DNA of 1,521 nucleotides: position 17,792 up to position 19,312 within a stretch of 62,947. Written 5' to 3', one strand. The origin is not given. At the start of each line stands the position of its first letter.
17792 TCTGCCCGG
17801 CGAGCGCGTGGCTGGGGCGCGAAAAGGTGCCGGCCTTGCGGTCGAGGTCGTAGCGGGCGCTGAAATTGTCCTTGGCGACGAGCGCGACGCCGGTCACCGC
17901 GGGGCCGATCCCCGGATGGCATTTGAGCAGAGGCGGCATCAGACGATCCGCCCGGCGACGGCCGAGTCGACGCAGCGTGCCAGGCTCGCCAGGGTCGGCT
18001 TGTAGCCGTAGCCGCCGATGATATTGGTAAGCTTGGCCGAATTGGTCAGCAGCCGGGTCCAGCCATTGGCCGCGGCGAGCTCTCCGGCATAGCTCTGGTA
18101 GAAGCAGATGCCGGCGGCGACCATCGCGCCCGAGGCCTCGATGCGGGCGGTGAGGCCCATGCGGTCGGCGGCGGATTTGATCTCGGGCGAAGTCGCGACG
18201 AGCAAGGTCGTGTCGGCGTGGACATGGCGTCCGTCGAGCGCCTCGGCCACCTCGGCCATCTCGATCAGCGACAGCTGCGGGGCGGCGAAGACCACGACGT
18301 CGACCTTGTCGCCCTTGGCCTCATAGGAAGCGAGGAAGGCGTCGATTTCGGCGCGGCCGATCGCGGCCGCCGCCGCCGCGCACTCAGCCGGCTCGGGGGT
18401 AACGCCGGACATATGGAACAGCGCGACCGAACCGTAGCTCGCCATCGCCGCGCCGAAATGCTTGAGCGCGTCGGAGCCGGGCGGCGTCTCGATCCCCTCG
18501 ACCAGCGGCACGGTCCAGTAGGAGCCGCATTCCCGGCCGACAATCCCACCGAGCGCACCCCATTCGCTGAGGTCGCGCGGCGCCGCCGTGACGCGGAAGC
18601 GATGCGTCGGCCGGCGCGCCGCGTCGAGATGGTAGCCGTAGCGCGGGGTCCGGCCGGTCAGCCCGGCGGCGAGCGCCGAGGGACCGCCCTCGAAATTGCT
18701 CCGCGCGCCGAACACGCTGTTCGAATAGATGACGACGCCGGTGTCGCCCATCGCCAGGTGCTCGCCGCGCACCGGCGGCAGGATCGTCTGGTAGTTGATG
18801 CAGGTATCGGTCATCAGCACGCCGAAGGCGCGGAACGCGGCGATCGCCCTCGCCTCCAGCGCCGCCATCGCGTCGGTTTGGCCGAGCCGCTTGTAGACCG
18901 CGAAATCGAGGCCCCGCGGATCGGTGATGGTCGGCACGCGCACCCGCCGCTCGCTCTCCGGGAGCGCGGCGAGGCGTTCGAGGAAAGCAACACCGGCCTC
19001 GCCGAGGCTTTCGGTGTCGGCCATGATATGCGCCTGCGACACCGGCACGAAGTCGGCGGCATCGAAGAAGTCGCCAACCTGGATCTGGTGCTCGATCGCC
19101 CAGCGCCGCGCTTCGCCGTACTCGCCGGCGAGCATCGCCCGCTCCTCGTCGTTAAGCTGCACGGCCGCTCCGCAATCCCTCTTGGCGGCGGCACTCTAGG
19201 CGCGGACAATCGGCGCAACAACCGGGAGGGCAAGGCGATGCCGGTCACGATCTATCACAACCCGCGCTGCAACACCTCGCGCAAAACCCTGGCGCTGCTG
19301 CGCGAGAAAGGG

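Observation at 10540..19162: Eight-gene operon joining split aconitase X, DUF3830, a diiron oxygenase, a leaderless GGT-family hydrolase and a peptide-type ABC importer: candidate undescribed catabolic pathway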

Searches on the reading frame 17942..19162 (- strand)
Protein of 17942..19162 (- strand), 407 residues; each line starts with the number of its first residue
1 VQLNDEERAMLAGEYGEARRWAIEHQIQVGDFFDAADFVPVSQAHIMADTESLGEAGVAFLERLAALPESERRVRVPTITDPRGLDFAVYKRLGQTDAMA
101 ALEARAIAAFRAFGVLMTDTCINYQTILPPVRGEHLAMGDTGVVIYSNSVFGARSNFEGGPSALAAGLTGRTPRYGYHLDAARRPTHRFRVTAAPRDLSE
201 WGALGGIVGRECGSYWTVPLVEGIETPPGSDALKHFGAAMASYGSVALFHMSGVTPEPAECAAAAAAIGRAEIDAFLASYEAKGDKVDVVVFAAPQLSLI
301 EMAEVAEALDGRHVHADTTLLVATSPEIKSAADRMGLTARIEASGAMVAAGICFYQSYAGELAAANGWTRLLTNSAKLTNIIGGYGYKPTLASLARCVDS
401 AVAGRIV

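Call 5: search_protein_families(library=pfam, proteins=[window:17942-19162:-])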
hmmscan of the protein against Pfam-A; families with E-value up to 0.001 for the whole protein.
window:17942-19162:- (407 aa): 1 family
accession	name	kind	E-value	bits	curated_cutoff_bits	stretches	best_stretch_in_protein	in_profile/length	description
PF04412.18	AcnX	-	1e-111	374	31.5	1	1-399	1-400/400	Aconitase X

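Call 6: search_protein_families(library=ncbifam, proteins=[window:17942-19162:-])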
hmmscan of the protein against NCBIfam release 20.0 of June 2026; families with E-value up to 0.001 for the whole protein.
window:17942-19162:- (407 aa): 2 families
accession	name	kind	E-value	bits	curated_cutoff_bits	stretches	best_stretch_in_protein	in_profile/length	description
NF051439.1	C3LHypDHLhpIPSEAE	equivalog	1.1e-58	199.1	700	1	2-405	145-547/555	cis-3-hydroxy-L-proline dehydratase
TIGR01342.1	acon_putative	hypoth_equivalog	0.00033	19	719.15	1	277-407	276-407/655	putative aconitate hydratase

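Call 21: search_solved_structures(query=window:17942-19162:-, max_evalue=0.001)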
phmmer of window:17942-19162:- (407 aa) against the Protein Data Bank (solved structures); distinct sequences matched with E-value up to 0.001: 4.
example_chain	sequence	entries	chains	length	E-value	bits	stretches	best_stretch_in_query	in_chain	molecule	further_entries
7cnr_A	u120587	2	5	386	2.8e-52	181.3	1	1-393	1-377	DUF521 domain-containing protein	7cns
7cnp_A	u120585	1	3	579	1.1e-33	120.1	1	2-407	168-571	cis-3-hydroxy-L-proline dehydratase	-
7cnq_A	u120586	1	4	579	1.1e-33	120.1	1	2-407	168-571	cis-3-hydroxy-L-proline dehydratase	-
7d2r_A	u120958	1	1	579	1.1e-33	120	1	2-407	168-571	cis-3-hydroxy-L-proline dehydratase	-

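Call 45: search_solved_structures(query=window:17942-19162:-, max_evalue=0.001, show_alignments=2)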
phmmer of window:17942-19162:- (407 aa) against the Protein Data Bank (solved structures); distinct sequences matched with E-value up to 0.001: 4.
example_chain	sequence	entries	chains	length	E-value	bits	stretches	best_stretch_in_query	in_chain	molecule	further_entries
7cnr_A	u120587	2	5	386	2.8e-52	181.3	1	1-393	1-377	DUF521 domain-containing protein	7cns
7cnp_A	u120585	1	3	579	1.1e-33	120.1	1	2-407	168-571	cis-3-hydroxy-L-proline dehydratase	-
7cnq_A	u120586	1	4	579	1.1e-33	120.1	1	2-407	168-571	cis-3-hydroxy-L-proline dehydratase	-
7d2r_A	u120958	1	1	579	1.1e-33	120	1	2-407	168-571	cis-3-hydroxy-L-proline dehydratase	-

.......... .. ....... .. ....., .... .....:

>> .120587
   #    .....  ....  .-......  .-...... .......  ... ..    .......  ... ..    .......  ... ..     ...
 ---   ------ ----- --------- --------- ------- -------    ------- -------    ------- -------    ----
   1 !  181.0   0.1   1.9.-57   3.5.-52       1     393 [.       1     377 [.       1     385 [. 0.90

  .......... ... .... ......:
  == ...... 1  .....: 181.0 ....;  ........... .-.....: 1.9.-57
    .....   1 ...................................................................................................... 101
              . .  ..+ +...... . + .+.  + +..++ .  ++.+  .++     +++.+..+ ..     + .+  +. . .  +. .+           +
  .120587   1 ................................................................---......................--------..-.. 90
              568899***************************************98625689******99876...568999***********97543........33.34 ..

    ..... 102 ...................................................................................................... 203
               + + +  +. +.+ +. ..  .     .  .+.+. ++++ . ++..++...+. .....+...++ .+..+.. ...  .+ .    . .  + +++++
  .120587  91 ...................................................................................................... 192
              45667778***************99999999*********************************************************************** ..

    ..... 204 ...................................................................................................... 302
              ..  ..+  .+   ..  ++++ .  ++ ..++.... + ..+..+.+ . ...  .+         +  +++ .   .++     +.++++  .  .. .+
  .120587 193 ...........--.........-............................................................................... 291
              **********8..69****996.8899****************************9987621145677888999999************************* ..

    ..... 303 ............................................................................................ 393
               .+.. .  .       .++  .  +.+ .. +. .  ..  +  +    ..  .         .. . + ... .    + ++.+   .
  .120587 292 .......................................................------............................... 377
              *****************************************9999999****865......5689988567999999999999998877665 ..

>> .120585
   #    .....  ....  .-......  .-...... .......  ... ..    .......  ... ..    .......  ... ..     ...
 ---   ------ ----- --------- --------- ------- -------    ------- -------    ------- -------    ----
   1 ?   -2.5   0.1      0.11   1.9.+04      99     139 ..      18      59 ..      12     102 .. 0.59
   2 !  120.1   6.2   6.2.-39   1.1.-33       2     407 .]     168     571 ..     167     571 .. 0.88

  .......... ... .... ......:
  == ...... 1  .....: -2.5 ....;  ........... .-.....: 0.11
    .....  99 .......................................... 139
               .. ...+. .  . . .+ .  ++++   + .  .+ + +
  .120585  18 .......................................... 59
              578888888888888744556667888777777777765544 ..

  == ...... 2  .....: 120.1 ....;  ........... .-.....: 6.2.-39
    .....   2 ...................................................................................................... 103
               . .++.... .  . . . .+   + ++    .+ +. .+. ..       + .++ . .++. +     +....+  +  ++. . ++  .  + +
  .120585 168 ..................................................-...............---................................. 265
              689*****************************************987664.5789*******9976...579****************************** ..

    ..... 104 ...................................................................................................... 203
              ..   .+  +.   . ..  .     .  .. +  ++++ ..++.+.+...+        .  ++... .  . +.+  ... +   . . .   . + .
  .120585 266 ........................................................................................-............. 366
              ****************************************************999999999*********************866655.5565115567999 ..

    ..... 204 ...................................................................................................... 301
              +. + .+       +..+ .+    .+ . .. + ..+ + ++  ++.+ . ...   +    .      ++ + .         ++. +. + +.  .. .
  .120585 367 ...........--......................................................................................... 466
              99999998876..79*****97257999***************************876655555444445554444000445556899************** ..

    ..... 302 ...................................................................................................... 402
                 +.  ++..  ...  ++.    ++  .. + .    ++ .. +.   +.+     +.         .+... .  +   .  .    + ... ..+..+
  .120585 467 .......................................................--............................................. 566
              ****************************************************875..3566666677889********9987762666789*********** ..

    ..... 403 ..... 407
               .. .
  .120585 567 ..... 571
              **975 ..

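Call 73: find_homologous_proteins(query=window:17942-19162:-, max_evalue=0.00001)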
Query window:17942-19162:- (407 aa): 8000 proteins with E <= 0.00001 among 8000 candidates; the best 120 are listed.
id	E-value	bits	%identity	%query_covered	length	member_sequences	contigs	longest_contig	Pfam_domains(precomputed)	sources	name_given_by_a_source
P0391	4.9e-255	864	98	98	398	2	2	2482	PF28406.1,PF04412.20,PF28403.1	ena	-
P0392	1.1e-234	797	90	100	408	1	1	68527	PF28406.1,PF04412.20,PF28403.1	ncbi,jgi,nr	ncbi:MAG TPA: aconitase X catalytic domain-containing protein [Stellaceae bacterium]|jgi:hypothetica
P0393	1.0e-229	780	88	100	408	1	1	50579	PF28406.1,PF04412.20,PF28403.1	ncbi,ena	-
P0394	8.3e-229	777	87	100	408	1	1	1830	PF28406.1,PF04412.20,PF28403.1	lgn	-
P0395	1.6e-228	776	87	100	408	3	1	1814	PF28406.1,PF04412.20,PF28403.1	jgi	jgi:hypothetical protein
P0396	4.3e-227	772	87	100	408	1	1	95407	PF28406.1,PF04412.20,PF28403.1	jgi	jgi:hypothetical protein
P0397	4.7e-227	772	88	100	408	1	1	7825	PF28406.1,PF04412.20,PF28403.1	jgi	jgi:predicted aconitase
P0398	5.5e-227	771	87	100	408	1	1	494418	PF28406.1,PF04412.20,PF28403.1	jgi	jgi:predicted aconitase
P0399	8.2e-227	771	87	100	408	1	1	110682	PF28406.1,PF04412.20,PF28403.1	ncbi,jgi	ncbi:MAG TPA: aconitase X catalytic domain-containing protein [Stellaceae bacterium]|jgi:hypothetica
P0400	1.3e-224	763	86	100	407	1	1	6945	PF28406.1,PF04412.20,PF28403.1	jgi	jgi:hypothetical protein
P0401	1.6e-223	760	85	100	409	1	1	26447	PF28406.1,PF04412.20,PF28403.1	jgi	jgi:predicted aconitase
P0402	1.7e-223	760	85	100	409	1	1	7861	PF28406.1,PF04412.20,PF28403.1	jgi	jgi:predicted aconitase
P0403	4.5e-222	755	84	100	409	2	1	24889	PF28406.1,PF04412.20,PF28403.1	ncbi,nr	ncbi:MAG TPA: aconitase X catalytic domain-containing protein [Stellaceae bacterium]|nr:aconitase X 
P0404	6.4e-222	755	84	100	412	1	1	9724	PF28406.1,PF04412.20,PF28403.1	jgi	-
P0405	3.2e-221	752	83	100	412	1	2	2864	PF28406.1,PF04412.20,PF28403.1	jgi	-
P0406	5.6e-221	752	83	100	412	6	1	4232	PF28406.1,PF04412.20,PF28403.1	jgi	-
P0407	6.4e-221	751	84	100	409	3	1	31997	PF28406.1,PF04412.20,PF28403.1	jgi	jgi:predicted aconitase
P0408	7.6e-220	748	83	100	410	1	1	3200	PF28406.1,PF04412.20,PF28403.1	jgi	-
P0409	1.0e-219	747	83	100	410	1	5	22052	PF28406.1,PF04412.20,PF28403.1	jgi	jgi:predicted aconitase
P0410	2.3e-219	746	83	100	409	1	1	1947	PF28406.1,PF04412.20,PF28403.1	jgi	jgi:predicted aconitase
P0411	2.3e-219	746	84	100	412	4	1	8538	PF28406.1,PF04412.20,PF28403.1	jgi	jgi:predicted aconitase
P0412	4.3e-219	745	83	99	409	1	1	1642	PF28406.1,PF04412.20,PF28403.1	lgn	-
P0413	6.5e-219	745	82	100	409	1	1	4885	PF28406.1,PF04412.20,PF28403.1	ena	-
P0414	8.8e-219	744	83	100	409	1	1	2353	PF28406.1,PF04412.20,PF28403.1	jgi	jgi:predicted aconitase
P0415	9.0e-219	744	83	100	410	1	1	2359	PF28406.1,PF04412.20,PF28403.1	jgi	jgi:predicted aconitase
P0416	9.5e-219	744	82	100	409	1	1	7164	PF28406.1,PF04412.20,PF28403.1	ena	-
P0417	1.0e-218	744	83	100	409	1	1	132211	PF28406.1,PF04412.20,PF28403.1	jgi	jgi:predicted aconitase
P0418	1.1e-218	744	82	100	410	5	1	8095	PF28406.1,PF04412.20,PF28403.1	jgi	jgi:predicted aconitase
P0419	1.5e-218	744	84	100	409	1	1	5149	PF28406.1,PF04412.20,PF28403.1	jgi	jgi:predicted aconitase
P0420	1.8e-218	743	82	100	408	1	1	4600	PF28406.1,PF04412.20,PF28403.1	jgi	jgi:predicted aconitase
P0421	2.9e-218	743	83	100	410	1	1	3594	PF28406.1,PF04412.20,PF28403.1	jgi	jgi:predicted aconitase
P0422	2.9e-218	743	83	100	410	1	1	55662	PF28406.1,PF04412.20,PF28403.1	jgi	jgi:predicted aconitase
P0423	5.4e-218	742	83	99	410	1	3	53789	PF28406.1,PF04412.20,PF28403.1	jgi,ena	jgi:predicted aconitase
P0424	9.9e-218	741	82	100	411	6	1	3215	PF28406.1,PF04412.20,PF28403.1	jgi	jgi:predicted aconitase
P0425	1.2e-217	741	83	100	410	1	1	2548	PF28406.1,PF04412.20,PF28403.1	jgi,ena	-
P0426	1.3e-217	740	82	100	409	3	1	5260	PF28406.1,PF04412.20,PF28403.1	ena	-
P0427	1.4e-217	740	82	100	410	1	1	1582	PF28406.1,PF04412.20,PF28403.1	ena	-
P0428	1.5e-217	740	83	100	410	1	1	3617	PF28406.1,PF04412.20,PF28403.1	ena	-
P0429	1.5e-217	740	82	100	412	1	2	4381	PF28406.1,PF04412.20,PF28403.1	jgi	jgi:predicted aconitase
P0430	2.3e-217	740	82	100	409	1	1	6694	PF28406.1,PF04412.20,PF28403.1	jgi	jgi:hypothetical protein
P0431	3.1e-217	739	83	100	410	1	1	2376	PF28406.1,PF04412.20,PF28403.1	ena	-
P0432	3.2e-217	739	81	100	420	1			PF28406.1,PF04412.20,PF28403.1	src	-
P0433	3.6e-217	739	82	100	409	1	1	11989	PF28406.1,PF04412.20,PF28403.1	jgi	jgi:predicted aconitase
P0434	3.9e-217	739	82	100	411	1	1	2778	PF28406.1,PF04412.20,PF28403.1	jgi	jgi:predicted aconitase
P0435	4.5e-217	739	82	100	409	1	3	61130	PF28406.1,PF04412.20,PF28403.1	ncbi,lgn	-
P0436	4.7e-217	739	84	100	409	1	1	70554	PF28406.1,PF04412.20,PF28403.1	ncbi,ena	-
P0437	5.9e-217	738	82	100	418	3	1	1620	PF28406.1,PF04412.20,PF28403.1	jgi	jgi:predicted aconitase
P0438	8.2e-217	738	82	100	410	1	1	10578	PF28406.1,PF04412.20,PF28403.1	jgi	-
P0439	1.0e-216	737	81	100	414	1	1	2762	PF28406.1,PF04412.20,PF28403.1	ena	-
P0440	1.2e-216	737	82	100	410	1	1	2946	PF28406.1,PF04412.20,PF28403.1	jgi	jgi:predicted aconitase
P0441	1.3e-216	737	82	100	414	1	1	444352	PF28406.1,PF04412.20,PF28403.1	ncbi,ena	-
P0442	1.8e-216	737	82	100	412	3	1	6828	PF28406.1,PF04412.20,PF28403.1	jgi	jgi:predicted aconitase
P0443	2.3e-216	736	83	100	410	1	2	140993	PF28406.1,PF04412.20,PF28403.1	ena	-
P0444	2.4e-216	736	81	100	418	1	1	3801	PF28406.1,PF04412.20,PF28403.1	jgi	jgi:predicted aconitase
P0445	2.4e-216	736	82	100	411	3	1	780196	PF28406.1,PF04412.20,PF28403.1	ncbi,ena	-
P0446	3.3e-216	736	83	100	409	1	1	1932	PF28406.1,PF04412.20,PF28403.1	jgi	jgi:predicted aconitase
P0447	3.5e-216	736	83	100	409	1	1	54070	PF28406.1,PF04412.20,PF28403.1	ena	-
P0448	4.0e-216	736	82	100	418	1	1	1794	PF28406.1,PF04412.20,PF28403.1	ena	-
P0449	4.1e-216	736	82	100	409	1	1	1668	PF28406.1,PF04412.20,PF28403.1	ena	-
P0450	4.6e-216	735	81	100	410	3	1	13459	PF28406.1,PF04412.20,PF28403.1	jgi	-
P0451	4.9e-216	735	81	100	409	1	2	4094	PF28406.1,PF04412.20,PF28403.1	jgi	-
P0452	7.4e-216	735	81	100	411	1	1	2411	PF28406.1,PF04412.20,PF28403.1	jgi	jgi:predicted aconitase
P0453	7.5e-216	735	81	100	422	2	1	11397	PF28406.1,PF04412.20,PF28403.1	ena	-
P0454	9.1e-216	734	80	100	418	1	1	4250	PF28406.1,PF04412.20,PF28403.1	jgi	jgi:predicted aconitase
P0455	9.4e-216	734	83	99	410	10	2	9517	PF28406.1,PF04412.20,PF28403.1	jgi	jgi:predicted aconitase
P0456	1.0e-215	734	82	100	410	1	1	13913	PF28406.1,PF04412.20,PF28403.1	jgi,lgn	jgi:predicted aconitase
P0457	1.2e-215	734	81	100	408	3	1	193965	PF28406.1,PF04412.20,PF28403.1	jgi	jgi:predicted aconitase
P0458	1.4e-215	734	82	99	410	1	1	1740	PF28406.1,PF04412.20,PF28403.1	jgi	jgi:predicted aconitase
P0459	1.4e-215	734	82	100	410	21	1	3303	PF28406.1,PF04412.20,PF28403.1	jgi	jgi:predicted aconitase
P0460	1.5e-215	734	82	100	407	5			PF28406.1,PF04412.20,PF28403.1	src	-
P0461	2.0e-215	733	81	100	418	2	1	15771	PF28406.1,PF04412.20,PF28403.1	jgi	jgi:predicted aconitase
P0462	2.0e-215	733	81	100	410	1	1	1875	PF28406.1,PF04412.20,PF28403.1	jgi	jgi:predicted aconitase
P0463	2.2e-215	733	81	100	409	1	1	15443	PF28406.1,PF04412.20,PF28403.1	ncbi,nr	ncbi:MAG TPA: aconitase X [Stellaceae bacterium]|nr:aconitase X [Stellaceae bacterium]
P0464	2.3e-215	733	81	100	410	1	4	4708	PF28406.1,PF04412.20,PF28403.1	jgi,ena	jgi:predicted aconitase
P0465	2.4e-215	733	82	100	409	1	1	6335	PF28406.1,PF04412.20,PF28403.1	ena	-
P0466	2.4e-215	733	80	100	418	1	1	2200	PF28406.1,PF04412.20,PF28403.1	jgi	jgi:predicted aconitase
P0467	2.6e-215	733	81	100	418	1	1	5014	PF28406.1,PF04412.20,PF28403.1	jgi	jgi:predicted aconitase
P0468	2.6e-215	733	81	100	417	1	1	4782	PF28406.1,PF04412.20,PF28403.1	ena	-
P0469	2.8e-215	733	81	100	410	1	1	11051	PF28406.1,PF04412.20,PF28403.1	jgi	jgi:predicted aconitase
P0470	4.0e-215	732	83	99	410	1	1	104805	PF28406.1,PF04412.20,PF28403.1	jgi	jgi:predicted aconitase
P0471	4.5e-215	732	82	100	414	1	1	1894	PF28406.1,PF04412.20,PF28403.1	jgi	jgi:predicted aconitase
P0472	4.5e-215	732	80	100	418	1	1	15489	PF28406.1,PF04412.20,PF28403.1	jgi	jgi:predicted aconitase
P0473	4.7e-215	732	81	100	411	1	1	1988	PF28406.1,PF04412.20,PF28403.1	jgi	jgi:predicted aconitase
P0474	6.1e-215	732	81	100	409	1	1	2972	PF28406.1,PF04412.20,PF28403.1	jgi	-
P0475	6.3e-215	732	80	100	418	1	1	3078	PF28406.1,PF04412.20,PF28403.1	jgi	jgi:predicted aconitase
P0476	6.6e-215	732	81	100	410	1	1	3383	PF28406.1,PF04412.20,PF28403.1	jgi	jgi:predicted aconitase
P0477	6.8e-215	731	80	100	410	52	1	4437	PF28406.1,PF04412.20,PF28403.1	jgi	jgi:predicted aconitase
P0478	7.0e-215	731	82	100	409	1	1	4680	PF28406.1,PF04412.20,PF28403.1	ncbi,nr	ncbi:MAG TPA: aconitase X catalytic domain-containing protein [Stellaceae bacterium]|nr:aconitase X 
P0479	8.9e-215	731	82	100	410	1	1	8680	PF28406.1,PF04412.20,PF28403.1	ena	-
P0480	9.4e-215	731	84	98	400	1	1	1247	PF28406.1,PF04412.20,PF28403.1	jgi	jgi:hypothetical protein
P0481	9.9e-215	731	80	100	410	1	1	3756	PF28406.1,PF04412.20,PF28403.1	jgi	jgi:predicted aconitase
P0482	1.1e-214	731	81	100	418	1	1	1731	PF28406.1,PF04412.20,PF28403.1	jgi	-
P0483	1.3e-214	731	82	100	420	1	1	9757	PF28406.1,PF04412.20,PF28403.1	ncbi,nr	ncbi:MAG TPA: aconitase X catalytic domain-containing protein [Stellaceae bacterium]|nr:aconitase X 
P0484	1.4e-214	730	82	100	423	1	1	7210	PF28406.1,PF04412.20,PF28403.1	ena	-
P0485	1.4e-214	730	80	100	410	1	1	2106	PF28406.1,PF04412.20,PF28403.1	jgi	jgi:hypothetical protein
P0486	1.4e-214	730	81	100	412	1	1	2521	PF28406.1,PF04412.20,PF28403.1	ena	-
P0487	1.5e-214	730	80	100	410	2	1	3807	PF28406.1,PF04412.20,PF28403.1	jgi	jgi:hypothetical protein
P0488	1.5e-214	730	81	100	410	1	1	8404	PF28406.1,PF04412.20,PF28403.1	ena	-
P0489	1.7e-214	730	82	100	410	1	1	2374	PF28406.1,PF04412.20,PF28403.1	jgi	jgi:predicted aconitase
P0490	1.9e-214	730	82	100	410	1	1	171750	PF28406.1,PF04412.20,PF28403.1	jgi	jgi:predicted aconitase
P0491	1.9e-214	730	80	100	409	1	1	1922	PF28406.1,PF04412.20,PF28403.1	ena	-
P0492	2.1e-214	730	82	100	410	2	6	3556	PF28406.1,PF04412.20,PF28403.1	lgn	-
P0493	2.1e-214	730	81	100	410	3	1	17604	PF28406.1,PF04412.20,PF28403.1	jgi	jgi:predicted aconitase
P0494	2.3e-214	730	80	100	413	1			PF28406.1,PF04412.20,PF28403.1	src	-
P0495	2.4e-214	730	83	98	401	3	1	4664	PF28406.1,PF04412.20,PF28403.1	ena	-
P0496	2.5e-214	730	80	100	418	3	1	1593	PF28406.1,PF04412.20,PF28403.1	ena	-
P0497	2.5e-214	730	81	100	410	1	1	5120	PF28406.1,PF04412.20,PF28403.1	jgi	jgi:predicted aconitase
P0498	2.6e-214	730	82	100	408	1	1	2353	PF28406.1,PF04412.20,PF28403.1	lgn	-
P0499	2.7e-214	730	82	100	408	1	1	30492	PF28406.1,PF04412.20,PF28403.1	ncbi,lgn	ncbi:MAG: aconitase X catalytic domain-containing protein [Stellaceae bacterium]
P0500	2.8e-214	729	80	100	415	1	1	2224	PF28406.1,PF04412.20,PF28403.1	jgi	jgi:predicted aconitase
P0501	2.9e-214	729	83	99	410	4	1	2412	PF28406.1,PF04412.20,PF28403.1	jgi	jgi:predicted aconitase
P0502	2.9e-214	729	82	100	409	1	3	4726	PF28406.1,PF04412.20,PF28403.1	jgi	jgi:predicted aconitase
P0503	3.3e-214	729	82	100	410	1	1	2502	PF28406.1,PF04412.20,PF28403.1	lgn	-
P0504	3.4e-214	729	82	100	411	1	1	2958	PF28406.1,PF04412.20,PF28403.1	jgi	jgi:predicted aconitase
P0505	3.6e-214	729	82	100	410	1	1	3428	PF28406.1,PF04412.20,PF28403.1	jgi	jgi:predicted aconitase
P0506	4.0e-214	729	80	100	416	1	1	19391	PF28406.1,PF04412.20,PF28403.1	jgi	jgi:predicted aconitase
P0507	4.3e-214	729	81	100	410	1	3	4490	PF28406.1,PF04412.20,PF28403.1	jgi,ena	-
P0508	4.4e-214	729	80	100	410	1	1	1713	PF28406.1,PF04412.20,PF28403.1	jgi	jgi:predicted aconitase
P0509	4.5e-214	729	81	100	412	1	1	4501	PF28406.1,PF04412.20,PF28403.1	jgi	-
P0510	4.6e-214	729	81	100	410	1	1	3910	PF28406.1,PF04412.20,PF28403.1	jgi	jgi:predicted aconitase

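Call 74: find_encoding_contigs(protein=P0398, flank=9000, max_places=2)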
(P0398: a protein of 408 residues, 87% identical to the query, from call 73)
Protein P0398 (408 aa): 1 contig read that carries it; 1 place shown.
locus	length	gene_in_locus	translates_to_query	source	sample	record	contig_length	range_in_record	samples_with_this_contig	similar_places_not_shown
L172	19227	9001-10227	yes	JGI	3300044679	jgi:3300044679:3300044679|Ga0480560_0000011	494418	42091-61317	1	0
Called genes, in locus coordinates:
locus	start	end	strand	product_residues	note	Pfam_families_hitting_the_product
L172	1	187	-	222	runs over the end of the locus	PF03942:DTW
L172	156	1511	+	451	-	PF05977:MFS_3 (faint), PF06609:TRI12 (weak), PF07690:MFS_1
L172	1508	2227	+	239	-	PF03372:Exo_endo_phos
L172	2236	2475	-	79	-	-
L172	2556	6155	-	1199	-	PF00664:ABC_membrane, PF20703:nSTAND1 (faint), PF00005:ABC_tran, PF00270:DEAD (faint), PF02463:SMC_N (faint), PF06414:Zeta_toxin (faint), PF00664:ABC_membrane, PF00005:ABC_tran, +5 more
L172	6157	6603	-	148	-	PF07883:Cupin_2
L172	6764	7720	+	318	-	PF00126:HTH_1, PF18024:HTH_50 (weak), PF03466:LysR_substrate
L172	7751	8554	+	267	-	PF01073:3Beta_HSD, PF01370:Epimerase, PF02719:Polysacc_synt_2 (faint), PF13460:NAD_binding_10, PF16363:GDP_Man_Dehyd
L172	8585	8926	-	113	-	PF00462:Glutaredoxin (faint), PF03960:ArsC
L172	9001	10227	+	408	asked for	PF04412:AcnX, PF28403:AcnX_2nd, PF28406:AcnX_3rd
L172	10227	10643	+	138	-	PF01989:AcnX_swivel_put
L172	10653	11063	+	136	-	PF12903:DUF3830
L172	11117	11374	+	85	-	-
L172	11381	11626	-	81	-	-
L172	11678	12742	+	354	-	PF11583:AurF, PF00268:Ribonuc_red_sm (faint)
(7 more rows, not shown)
